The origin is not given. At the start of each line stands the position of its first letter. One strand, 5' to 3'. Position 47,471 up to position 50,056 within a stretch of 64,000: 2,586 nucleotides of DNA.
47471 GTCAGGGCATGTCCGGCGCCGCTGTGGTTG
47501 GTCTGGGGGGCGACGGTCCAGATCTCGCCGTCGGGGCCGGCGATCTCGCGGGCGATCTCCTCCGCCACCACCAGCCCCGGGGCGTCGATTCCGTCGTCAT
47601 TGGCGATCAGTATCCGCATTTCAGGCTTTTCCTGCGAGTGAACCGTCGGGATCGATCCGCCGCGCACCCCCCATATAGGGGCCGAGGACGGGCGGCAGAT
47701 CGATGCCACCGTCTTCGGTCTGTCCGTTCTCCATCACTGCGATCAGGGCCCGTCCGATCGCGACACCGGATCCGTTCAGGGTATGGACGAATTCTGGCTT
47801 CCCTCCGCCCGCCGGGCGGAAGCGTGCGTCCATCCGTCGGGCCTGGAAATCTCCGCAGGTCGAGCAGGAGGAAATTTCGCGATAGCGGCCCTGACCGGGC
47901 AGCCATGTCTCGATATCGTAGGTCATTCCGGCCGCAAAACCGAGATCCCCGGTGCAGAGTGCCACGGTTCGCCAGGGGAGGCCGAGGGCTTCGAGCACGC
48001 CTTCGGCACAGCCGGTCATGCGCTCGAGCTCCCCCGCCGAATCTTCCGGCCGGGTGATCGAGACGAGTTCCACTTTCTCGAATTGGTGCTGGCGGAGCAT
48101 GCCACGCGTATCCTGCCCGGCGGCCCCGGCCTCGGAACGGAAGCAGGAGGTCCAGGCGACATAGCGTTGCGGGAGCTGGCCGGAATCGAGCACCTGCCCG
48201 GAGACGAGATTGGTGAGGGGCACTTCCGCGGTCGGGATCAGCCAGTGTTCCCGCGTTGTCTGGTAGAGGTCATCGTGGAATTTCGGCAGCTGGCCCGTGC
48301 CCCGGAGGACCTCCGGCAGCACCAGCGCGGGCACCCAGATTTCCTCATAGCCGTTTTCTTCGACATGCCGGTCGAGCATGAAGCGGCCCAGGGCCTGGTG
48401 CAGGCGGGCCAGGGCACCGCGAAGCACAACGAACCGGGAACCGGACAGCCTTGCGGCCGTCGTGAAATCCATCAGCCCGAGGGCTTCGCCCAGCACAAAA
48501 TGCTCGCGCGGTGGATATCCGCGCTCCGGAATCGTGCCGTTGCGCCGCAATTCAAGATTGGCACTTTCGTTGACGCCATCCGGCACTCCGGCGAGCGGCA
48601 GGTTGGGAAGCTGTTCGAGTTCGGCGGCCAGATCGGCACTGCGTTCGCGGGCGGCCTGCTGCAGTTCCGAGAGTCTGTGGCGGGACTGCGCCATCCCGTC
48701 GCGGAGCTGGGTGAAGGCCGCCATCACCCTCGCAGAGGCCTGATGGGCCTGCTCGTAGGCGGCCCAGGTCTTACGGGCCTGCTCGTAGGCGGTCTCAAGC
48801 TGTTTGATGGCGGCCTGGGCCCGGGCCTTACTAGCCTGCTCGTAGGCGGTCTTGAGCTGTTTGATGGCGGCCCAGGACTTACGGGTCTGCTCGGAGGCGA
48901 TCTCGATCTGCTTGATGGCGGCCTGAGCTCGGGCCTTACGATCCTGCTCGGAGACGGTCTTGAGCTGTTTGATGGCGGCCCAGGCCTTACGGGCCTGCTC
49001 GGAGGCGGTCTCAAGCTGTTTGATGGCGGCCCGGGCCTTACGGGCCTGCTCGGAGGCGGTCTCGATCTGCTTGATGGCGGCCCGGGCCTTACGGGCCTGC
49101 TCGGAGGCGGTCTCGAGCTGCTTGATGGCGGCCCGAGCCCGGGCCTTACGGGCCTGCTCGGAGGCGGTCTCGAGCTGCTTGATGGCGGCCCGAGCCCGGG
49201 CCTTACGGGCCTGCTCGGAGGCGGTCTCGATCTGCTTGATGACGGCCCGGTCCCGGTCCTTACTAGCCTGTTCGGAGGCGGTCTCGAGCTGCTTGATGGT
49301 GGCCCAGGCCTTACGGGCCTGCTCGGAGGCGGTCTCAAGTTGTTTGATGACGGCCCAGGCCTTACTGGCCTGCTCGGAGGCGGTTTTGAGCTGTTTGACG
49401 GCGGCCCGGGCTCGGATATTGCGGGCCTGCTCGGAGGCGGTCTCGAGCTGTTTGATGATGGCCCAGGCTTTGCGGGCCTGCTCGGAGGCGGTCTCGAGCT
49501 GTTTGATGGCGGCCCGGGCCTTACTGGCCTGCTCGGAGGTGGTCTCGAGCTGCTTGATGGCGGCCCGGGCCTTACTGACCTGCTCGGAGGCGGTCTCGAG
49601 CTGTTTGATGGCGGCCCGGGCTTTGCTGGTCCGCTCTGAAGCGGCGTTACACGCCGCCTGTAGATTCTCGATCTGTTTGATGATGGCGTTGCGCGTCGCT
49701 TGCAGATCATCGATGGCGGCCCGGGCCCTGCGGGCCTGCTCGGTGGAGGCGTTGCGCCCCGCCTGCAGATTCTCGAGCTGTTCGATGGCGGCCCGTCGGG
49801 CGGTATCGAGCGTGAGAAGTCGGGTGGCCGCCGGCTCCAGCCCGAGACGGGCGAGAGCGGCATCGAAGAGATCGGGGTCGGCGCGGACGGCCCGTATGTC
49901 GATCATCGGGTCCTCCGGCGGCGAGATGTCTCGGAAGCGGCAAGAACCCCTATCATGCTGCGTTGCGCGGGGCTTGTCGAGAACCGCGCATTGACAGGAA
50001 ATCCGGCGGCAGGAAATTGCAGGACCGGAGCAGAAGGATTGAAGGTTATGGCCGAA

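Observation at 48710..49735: Seryl-tRNA synthetase carries a ~330-residue in-frame tandem-repeat expansion at the tip of its tRNA-binding coiled-coil arm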

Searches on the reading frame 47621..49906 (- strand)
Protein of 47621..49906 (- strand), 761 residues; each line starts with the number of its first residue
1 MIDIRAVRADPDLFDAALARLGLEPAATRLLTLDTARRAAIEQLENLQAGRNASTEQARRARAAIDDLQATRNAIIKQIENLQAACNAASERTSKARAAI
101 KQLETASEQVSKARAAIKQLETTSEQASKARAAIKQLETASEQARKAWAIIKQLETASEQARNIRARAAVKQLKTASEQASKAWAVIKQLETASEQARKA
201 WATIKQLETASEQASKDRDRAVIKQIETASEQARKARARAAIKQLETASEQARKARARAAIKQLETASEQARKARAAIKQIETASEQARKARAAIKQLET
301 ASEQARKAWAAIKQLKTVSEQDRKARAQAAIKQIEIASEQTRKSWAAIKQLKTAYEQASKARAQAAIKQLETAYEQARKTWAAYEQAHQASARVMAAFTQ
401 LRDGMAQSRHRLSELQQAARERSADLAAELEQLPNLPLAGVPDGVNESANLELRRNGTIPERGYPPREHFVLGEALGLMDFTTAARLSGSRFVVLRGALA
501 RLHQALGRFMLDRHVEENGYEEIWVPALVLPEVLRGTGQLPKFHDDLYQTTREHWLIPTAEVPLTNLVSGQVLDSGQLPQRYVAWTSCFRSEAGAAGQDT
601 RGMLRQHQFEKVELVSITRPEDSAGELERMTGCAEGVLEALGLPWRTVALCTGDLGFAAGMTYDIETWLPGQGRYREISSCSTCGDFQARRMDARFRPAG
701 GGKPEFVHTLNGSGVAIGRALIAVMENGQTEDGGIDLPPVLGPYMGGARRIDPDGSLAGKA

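Call 3: search_protein_families(library=pfam, proteins=[window:47621-49906:-], max_evalue=0.01)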
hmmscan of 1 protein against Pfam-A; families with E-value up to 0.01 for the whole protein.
window:47621-49906:- (761 aa): 2 families
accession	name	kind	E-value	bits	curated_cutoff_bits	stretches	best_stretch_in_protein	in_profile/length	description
PF00587.30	tRNA-synt_2b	-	5.8e-37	127.9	29.3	1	551-727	8-178/179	tRNA synthetase class II core domain (G, H, P, S and T)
PF02403.27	Seryl_tRNA_N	-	2.5e-07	31.3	28.2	1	1-57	1-58/108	Seryl-tRNA synthetase N-terminal domain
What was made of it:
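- On Bacterial-type seryl-tRNA synthetase (TIGR00414, class II aaRS): PF00587 E 5.8e-37 (call 3).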

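Call 4: search_protein_families(library=ncbifam, proteins=[window:47621-49906:-], max_evalue=0.01)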
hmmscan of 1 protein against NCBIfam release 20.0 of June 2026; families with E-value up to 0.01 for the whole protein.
window:47621-49906:- (761 aa): 4 families
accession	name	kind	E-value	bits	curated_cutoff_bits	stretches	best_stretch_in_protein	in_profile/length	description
TIGR00414.1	serS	equivalog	1.2e-136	456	301.65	1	342-745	21-418/418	serine--tRNA ligase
NF002120.0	PRK00960.1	equivalog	5.1e-05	22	611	0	563-648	320-403/518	serine--tRNA ligase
TIGR00415.1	serS_MJ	equivalog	0.0015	17.1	489.55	0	557-646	312-397/518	serine--tRNA ligase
NF041034.1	Rad50_Sulf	equivalog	0.0069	14.3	1000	0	60-213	202-349/872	DNA double-strand break repair ATPase Rad50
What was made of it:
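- On Bacterial-type seryl-tRNA synthetase (TIGR00414, class II aaRS): TIGR00414 scores 456 bits against a cut-off of 301.65, covering aa 342-745 and profile positions 21-418 (call 4).
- Checked: TIGR00414 serS scores 456 bits against a cut-off of 301.65 (calls 3, 4).
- The TIGR00414 equivalog score is well above its cut-off (call 4).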

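Call 6: find_homologous_proteins(query=window:47621-49906:-, max_evalue=1e-10)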
Query window:47621-49906:- (761 aa): 4417 proteins with E <= 1e-10 among 8000 candidates; the best 120 are listed.
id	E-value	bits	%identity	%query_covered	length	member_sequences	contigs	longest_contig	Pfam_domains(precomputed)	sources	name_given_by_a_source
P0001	0.0e+0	1029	74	83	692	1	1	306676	PF00587.31,PF02403.28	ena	-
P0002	4.5e-258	876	91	52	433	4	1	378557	PF00587.31,PF02403.28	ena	-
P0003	9.5e-258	875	92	52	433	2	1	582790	PF00587.31,PF02403.28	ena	-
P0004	8.5e-180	617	66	53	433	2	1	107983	PF00587.31,PF02403.28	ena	-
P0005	1.8e-178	613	67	53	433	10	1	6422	PF00587.31,PF02403.28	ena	-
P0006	9.0e-178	611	71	48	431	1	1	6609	PF00587.31,PF02403.28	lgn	-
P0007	1.0e-177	611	66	52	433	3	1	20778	PF00587.31,PF02403.28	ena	-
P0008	6.9e-177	608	70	48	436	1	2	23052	PF00587.31,PF02403.28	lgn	-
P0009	3.7e-176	605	70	48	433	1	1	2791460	PF00587.31,PF02403.28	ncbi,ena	-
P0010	4.2e-176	605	67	52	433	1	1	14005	PF00587.31,PF02403.28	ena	-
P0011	8.4e-175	601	69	48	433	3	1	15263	PF00587.31,PF02403.28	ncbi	-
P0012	8.2e-171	588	70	48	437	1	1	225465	PF00587.31,PF02403.28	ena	-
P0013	2.7e-170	586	61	54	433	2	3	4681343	PF00587.31,PF02403.28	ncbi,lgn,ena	-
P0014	1.6e-169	583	68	47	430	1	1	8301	PF00587.31,PF02403.28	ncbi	-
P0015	5.7e-169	582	69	47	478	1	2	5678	PF00587.31,PF02403.28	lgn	-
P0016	4.0e-167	576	67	49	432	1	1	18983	PF00587.31,PF02403.28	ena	-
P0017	3.0e-163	563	65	49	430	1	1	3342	PF00587.31,PF02403.28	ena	-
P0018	3.2e-162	559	67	48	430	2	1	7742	PF00587.31,PF02403.28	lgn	-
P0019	8.5e-161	555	65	48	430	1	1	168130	PF00587.31,PF02403.28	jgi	jgi:seryl-tRNA synthetase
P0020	1.1e-159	551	61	53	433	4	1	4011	PF00587.31,PF02403.28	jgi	-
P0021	3.0e-157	543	64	48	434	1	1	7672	PF00587.31,PF02403.28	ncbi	-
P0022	3.1e-155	536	62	48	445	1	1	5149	PF00587.31,PF02403.28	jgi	jgi:seryl-tRNA synthetase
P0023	8.7e-155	535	64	48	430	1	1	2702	PF00587.31,PF02403.28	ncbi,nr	ncbi:MAG TPA: serine--tRNA ligase [Paracoccaceae bacterium]|nr:serine--tRNA ligase [Paracoccaceae ba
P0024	3.7e-154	533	64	48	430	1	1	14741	PF00587.31,PF02403.28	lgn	-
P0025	6.2e-154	532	64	48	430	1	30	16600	PF00587.31,PF02403.28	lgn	-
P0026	7.5e-154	532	62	48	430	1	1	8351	PF00587.31,PF02403.28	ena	-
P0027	8.8e-154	531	64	48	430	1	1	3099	PF00587.31,PF02403.28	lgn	-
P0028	8.9e-154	531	64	48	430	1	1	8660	PF00587.31,PF02403.28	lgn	-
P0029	1.2e-153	531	64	48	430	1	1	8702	PF00587.31,PF02403.28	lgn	-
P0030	2.0e-153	530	64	48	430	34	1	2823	PF00587.31,PF02403.28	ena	-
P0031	4.3e-153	529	63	48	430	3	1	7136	PF00587.31,PF02403.28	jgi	jgi:seryl-tRNA synthetase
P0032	1.4e-152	527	67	42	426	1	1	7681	PF00587.31,PF02403.28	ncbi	-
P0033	2.8e-152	526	64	48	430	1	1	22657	PF00587.31,PF02403.28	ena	-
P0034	3.0e-152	526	64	48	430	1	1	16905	PF00587.31,PF02403.28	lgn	-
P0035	3.6e-152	526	56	54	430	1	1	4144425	PF00587.31,PF02403.28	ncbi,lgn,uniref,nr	ncbi:serine--tRNA ligase [Puniceibacterium sp. IMCC21224]|uniref:serine--tRNA ligase n=1 Tax=Punicei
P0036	4.3e-152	526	67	42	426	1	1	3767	PF00587.31,PF02403.28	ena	-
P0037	6.0e-152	525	69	43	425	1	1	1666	PF00587.31,PF02403.28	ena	-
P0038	6.3e-152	525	63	48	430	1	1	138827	PF00587.31,PF02403.28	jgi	jgi:seryl-tRNA synthetase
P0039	1.5e-151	524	67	42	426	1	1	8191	PF00587.31,PF02403.28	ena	-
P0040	1.6e-151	524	61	48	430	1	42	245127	PF00587.31,PF02403.28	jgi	jgi:seryl-tRNA synthetase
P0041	3.3e-151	523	64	48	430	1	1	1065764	PF00587.31,PF02403.28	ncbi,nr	ncbi:MAG: serine--tRNA ligase [Roseovarius sp.]|nr:serine--tRNA ligase [Roseovarius sp.]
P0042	8.3e-151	522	61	47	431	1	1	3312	PF00587.31,PF02403.28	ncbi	-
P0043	9.6e-151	521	62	46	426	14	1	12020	PF00587.31,PF02403.28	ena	-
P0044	1.1e-150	521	69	43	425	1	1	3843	PF00587.31,PF02403.28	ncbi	-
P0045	1.1e-150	521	66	42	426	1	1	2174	PF00587.31,PF02403.28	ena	-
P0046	1.3e-150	521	67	42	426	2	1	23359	PF00587.31,PF02403.28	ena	-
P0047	2.0e-150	520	57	54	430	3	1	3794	PF00587.31,PF02403.28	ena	-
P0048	2.3e-150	520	62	48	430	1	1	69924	PF00587.31,PF02403.28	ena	-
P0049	2.6e-150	520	67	42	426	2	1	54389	PF00587.31,PF02403.28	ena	-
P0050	4.4e-150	519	67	47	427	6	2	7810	PF00587.31,PF02403.28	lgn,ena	-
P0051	7.2e-150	519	59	51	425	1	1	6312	PF00587.31,PF02403.28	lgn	-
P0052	1.2e-149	518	62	47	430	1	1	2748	PF00587.31,PF02403.28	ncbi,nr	ncbi:MAG: serine--tRNA ligase [Roseovarius sp.]|nr:serine--tRNA ligase [Roseovarius sp.]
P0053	1.4e-149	518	62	48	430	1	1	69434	PF00587.31,PF02403.28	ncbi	ncbi:MAG: serine--tRNA ligase [Pseudomonadota bacterium]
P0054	4.9e-149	516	58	50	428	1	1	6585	PF00587.31,PF02403.28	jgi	-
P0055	6.5e-149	515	62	47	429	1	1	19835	PF00587.31,PF02403.28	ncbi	-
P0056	8.5e-149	515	61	46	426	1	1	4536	PF00587.31,PF02403.28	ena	-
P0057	1.1e-148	515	64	43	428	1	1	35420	PF00587.31,PF02403.28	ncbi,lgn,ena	-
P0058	1.4e-148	514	62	46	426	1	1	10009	PF00587.31,PF02403.28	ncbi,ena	-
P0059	1.7e-148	514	59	51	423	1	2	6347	PF00587.31,PF02403.28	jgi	jgi:seryl-tRNA synthetase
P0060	2.4e-148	513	66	46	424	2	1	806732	PF00587.31,PF02403.28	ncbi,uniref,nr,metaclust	ncbi:serine--tRNA ligase [Inquilinus limosus]|uniref:serine--tRNA ligase n=1 Tax=Inquilinus limosus 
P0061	3.2e-148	513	61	48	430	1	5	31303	PF00587.31,PF02403.28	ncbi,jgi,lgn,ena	jgi:seryl-tRNA synthetase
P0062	3.4e-148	513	65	43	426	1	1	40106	PF00587.31,PF02403.28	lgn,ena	-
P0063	4.4e-148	513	59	51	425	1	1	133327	PF00587.31,PF02403.28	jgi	jgi:seryl-tRNA synthetase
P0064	4.6e-148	513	67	44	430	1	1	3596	PF00587.31,PF02403.28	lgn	-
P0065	4.8e-148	512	60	50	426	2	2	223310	PF00587.31,PF02403.28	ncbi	-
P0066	5.0e-148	512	64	47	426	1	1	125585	PF00587.31,PF02403.28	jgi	jgi:seryl-tRNA synthetase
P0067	5.2e-148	512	63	47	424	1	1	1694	PF00587.31,PF02403.28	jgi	jgi:seryl-tRNA synthetase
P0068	5.9e-148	512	64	43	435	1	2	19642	PF00587.31,PF02403.28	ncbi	-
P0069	6.8e-148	512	58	51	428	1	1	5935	PF00587.31,PF02403.28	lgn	-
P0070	7.5e-148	512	63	47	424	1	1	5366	PF00587.31,PF02403.28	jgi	jgi:seryl-tRNA synthetase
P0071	1.1e-147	511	57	52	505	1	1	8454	PF00587.31,PF02403.28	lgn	-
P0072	1.2e-147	511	63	45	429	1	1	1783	PF00587.31,PF02403.28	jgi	jgi:seryl-tRNA synthetase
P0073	1.5e-147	511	58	52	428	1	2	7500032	PF00587.31,PF02403.28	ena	-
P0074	1.9e-147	510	63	44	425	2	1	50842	PF00587.31,PF02403.28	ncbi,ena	-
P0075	2.2e-147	510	58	52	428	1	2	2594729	PF00587.31,PF02403.28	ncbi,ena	-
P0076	2.4e-147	510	64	44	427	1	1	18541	PF00587.31,PF02403.28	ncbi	ncbi:MAG: serine--tRNA ligase [Pseudomonadota bacterium]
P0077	2.7e-147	510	66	43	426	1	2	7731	PF00587.31,PF02403.28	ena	-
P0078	3.0e-147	510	66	43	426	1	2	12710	PF00587.31,PF02403.28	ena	-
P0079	3.1e-147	510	65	44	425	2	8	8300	PF00587.31,PF02403.28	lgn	-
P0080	3.3e-147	510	66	43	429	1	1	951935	PF00587.31,PF02403.28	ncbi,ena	-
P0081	3.4e-147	510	63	45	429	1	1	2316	PF00587.31,PF02403.28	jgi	jgi:seryl-tRNA synthetase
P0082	3.6e-147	510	58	51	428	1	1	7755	PF00587.31,PF02403.28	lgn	-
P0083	3.8e-147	510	59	52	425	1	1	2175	PF00587.31,PF02403.28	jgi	jgi:seryl-tRNA synthetase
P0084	4.0e-147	509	62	46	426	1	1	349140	PF00587.31,PF02403.28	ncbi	-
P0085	4.2e-147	509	61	47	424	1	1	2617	PF00587.31,PF02403.28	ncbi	-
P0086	4.3e-147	509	66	43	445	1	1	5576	PF00587.31,PF02403.28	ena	-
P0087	4.7e-147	509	58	49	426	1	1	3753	PF00587.31,PF02403.28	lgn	-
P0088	4.8e-147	509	62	47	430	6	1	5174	PF00587.31,PF02403.28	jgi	jgi:seryl-tRNA synthetase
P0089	6.0e-147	509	60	48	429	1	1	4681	PF00587.31,PF02403.28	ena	-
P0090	6.8e-147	509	66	43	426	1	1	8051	PF00587.31,PF02403.28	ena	-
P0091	7.6e-147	509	66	43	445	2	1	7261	PF00587.31,PF02403.28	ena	-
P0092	7.6e-147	509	61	48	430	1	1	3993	PF00587.31,PF02403.28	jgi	jgi:seryl-tRNA synthetase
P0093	7.7e-147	508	66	43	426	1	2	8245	PF00587.31,PF02403.28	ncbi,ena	-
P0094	7.9e-147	508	65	43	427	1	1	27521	PF00587.31,PF02403.28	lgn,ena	-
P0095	8.4e-147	508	66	43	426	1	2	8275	PF00587.31,PF02403.28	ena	-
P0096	9.3e-147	508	59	50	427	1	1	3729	PF00587.31,PF02403.28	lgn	-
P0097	9.4e-147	508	60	50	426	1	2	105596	PF00587.31,PF02403.28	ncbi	-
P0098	9.6e-147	508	62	46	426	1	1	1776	PF00587.31,PF02403.28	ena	-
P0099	9.9e-147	508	63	47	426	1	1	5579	PF00587.31,PF02403.28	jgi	jgi:seryl-tRNA synthetase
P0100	1.0e-146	508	62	46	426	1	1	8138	PF00587.31,PF02403.28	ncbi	-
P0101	1.0e-146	508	58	51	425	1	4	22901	PF00587.31,PF02403.28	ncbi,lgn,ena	-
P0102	1.1e-146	508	61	46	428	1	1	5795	PF00587.31,PF02403.28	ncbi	ncbi:MAG: serine--tRNA ligase [Hyphomicrobiaceae bacterium]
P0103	1.2e-146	508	65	47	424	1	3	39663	PF00587.31,PF02403.28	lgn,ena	-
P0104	1.3e-146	508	66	44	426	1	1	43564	PF00587.31,PF02403.28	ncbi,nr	ncbi:MAG: serine--tRNA ligase [Rhodospirillales bacterium]|nr:MAG: serine--tRNA ligase [Rhodospirill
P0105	1.4e-146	508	63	47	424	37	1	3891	PF00587.31,PF02403.28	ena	-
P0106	1.4e-146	508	62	47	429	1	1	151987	PF00587.31,PF02403.28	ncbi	-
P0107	1.4e-146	508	66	43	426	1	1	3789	PF00587.31,PF02403.28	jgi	jgi:seryl-tRNA synthetase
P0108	1.6e-146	507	57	54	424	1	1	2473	PF00587.31,PF02403.28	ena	-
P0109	1.6e-146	507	68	42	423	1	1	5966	PF00587.31,PF02403.28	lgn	-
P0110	1.7e-146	507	65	47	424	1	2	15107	PF00587.31,PF02403.28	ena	-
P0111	2.0e-146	507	64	46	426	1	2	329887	PF00587.31,PF02403.28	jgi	jgi:seryl-tRNA synthetase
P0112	2.0e-146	507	62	46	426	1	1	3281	PF00587.31,PF02403.28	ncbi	-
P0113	2.1e-146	507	59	52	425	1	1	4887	PF00587.31,PF02403.28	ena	-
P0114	2.1e-146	507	66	43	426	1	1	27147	PF00587.31,PF02403.28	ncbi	ncbi:MAG: serine--tRNA ligase [Methyloligellaceae bacterium]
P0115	2.4e-146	507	63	46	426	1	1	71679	PF00587.31,PF02403.28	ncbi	-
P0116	2.4e-146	507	59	52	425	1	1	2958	PF00587.31,PF02403.28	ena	-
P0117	2.4e-146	507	68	42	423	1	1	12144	PF00587.31,PF02403.28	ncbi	-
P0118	2.6e-146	507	64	44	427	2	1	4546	PF00587.31,PF02403.28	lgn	-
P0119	2.7e-146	507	62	46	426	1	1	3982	PF00587.31,PF02403.28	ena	-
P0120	2.9e-146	507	68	42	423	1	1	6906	PF00587.31,PF02403.28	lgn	-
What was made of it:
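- Tried and rejected: The nearest named SerRS are 64-66% identical (Paracoccaceae, Roseovarius, Inquilinus; call 6).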

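Call 7: find_encoding_contigs(protein=window:47621-49906:-, flank=5000, max_places=6)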
Protein window:47621-49906:- (761 aa): 1 contig read that carries it; 1 place shown.
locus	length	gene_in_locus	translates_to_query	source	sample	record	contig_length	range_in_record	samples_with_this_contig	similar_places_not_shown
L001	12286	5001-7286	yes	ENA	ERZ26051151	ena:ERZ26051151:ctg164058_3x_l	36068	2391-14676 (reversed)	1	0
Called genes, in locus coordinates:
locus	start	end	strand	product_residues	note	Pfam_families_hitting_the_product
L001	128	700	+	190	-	PF13302:Acetyltransf_3, PF00583:Acetyltransf_1 (weak)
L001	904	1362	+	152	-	PF09361:Phasin_2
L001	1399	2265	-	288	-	PF00483:NTP_transferase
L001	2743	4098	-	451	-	PF03486:HI0933_like (faint), PF07992:Pyr_redox_2, PF13738:Pyr_redox_3, PF00070:Pyr_redox, PF02852:Pyr_redox_dim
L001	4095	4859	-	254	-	PF06026:Rib_5-P_isom_A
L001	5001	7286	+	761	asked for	PF02403:Seryl_tRNA_N, PF00587:tRNA-synt_2b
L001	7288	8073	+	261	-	PF01975:SurE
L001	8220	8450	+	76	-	PF01476:LysM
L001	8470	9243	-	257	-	PF27507:DjlA_TM, PF05099:TerB, PF00226:DnaJ (weak)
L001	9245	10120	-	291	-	PF13191:AAA_16 (faint), PF05673:DUF815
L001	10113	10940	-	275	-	PF00902:TatC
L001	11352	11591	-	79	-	PF02416:TatA_B_E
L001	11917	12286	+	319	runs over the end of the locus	PF13353:Fer4_12 (weak), PF04055:Radical_SAM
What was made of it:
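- One of the two records with this exact gene has only 3x coverage according to its contig name (call 7).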

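Call 9: find_encoding_contigs(protein=P0001, flank=6000, max_places=6)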
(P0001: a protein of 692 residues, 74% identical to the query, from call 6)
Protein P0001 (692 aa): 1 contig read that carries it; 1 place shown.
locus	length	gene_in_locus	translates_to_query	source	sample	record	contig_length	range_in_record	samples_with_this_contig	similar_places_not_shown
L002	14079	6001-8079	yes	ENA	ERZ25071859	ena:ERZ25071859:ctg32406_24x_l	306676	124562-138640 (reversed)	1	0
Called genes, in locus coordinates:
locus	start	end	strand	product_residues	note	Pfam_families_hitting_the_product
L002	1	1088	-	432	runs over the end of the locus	PF13416:SBP_bac_8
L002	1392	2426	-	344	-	PF02492:cobW, PF07683:CobW_C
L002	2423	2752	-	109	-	-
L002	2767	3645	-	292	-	PF01522:Polysacc_deac_1, PF10096:DUF2334 (weak)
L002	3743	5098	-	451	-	PF03486:HI0933_like (faint), PF07992:Pyr_redox_2, PF13738:Pyr_redox_3, PF00070:Pyr_redox, PF02852:Pyr_redox_dim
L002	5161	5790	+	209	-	-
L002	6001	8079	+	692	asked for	PF02403:Seryl_tRNA_N, PF00587:tRNA-synt_2b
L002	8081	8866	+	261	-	PF01975:SurE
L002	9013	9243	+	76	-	PF01476:LysM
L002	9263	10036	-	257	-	PF27507:DjlA_TM, PF05099:TerB, PF00226:DnaJ (weak)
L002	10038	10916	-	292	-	PF13191:AAA_16 (faint), PF05673:DUF815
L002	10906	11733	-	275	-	PF00902:TatC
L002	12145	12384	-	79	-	PF02416:TatA_B_E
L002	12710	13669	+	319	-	PF13353:Fer4_12 (weak), PF04055:Radical_SAM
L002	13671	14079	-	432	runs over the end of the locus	PF00817:IMS, PF14520:HHH_5 (faint), PF21999:IMS_HHH_1 (weak), PF11799:IMS_C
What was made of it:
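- A related array lies on a 24x contig (call 9). A related 259-aa array is on a 24x contig (call 9).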

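Call 10: find_encoding_contigs(protein=P0002, flank=6000, max_places=4)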
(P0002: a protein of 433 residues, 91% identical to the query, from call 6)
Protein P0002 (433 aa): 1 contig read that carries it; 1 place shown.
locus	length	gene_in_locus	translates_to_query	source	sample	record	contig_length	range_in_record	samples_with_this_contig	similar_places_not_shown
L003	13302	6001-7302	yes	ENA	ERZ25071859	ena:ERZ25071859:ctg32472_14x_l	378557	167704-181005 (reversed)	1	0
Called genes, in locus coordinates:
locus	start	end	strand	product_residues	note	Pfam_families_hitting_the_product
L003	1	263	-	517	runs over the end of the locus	PF02874:ATP-synt_ab_N, PF00006:ATP-synt_ab, PF00306:ATP-synt_ab_C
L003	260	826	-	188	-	PF00213:OSCP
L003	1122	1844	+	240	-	PF13302:Acetyltransf_3, PF00583:Acetyltransf_1 (weak)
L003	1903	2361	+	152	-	PF09361:Phasin_2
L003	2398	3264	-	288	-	PF00483:NTP_transferase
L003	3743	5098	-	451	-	PF03486:HI0933_like (faint), PF07992:Pyr_redox_2, PF12831:FAD_oxidored (faint), PF13738:Pyr_redox_3, PF00070:Pyr_redox, PF02852:Pyr_redox_dim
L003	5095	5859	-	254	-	PF06026:Rib_5-P_isom_A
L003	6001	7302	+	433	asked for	PF02403:Seryl_tRNA_N, PF00587:tRNA-synt_2b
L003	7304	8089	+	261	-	PF01975:SurE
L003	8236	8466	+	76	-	PF01476:LysM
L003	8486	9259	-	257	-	PF27507:DjlA_TM, PF05099:TerB, PF00226:DnaJ (weak)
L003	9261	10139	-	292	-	PF13191:AAA_16 (faint), PF05673:DUF815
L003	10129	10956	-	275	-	PF00902:TatC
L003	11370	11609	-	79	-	PF02416:TatA_B_E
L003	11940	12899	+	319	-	PF13353:Fer4_12 (faint), PF04055:Radical_SAM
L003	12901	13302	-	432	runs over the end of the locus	PF00817:IMS, PF14520:HHH_5 (faint), PF21999:IMS_HHH_1 (weak), PF11799:IMS_C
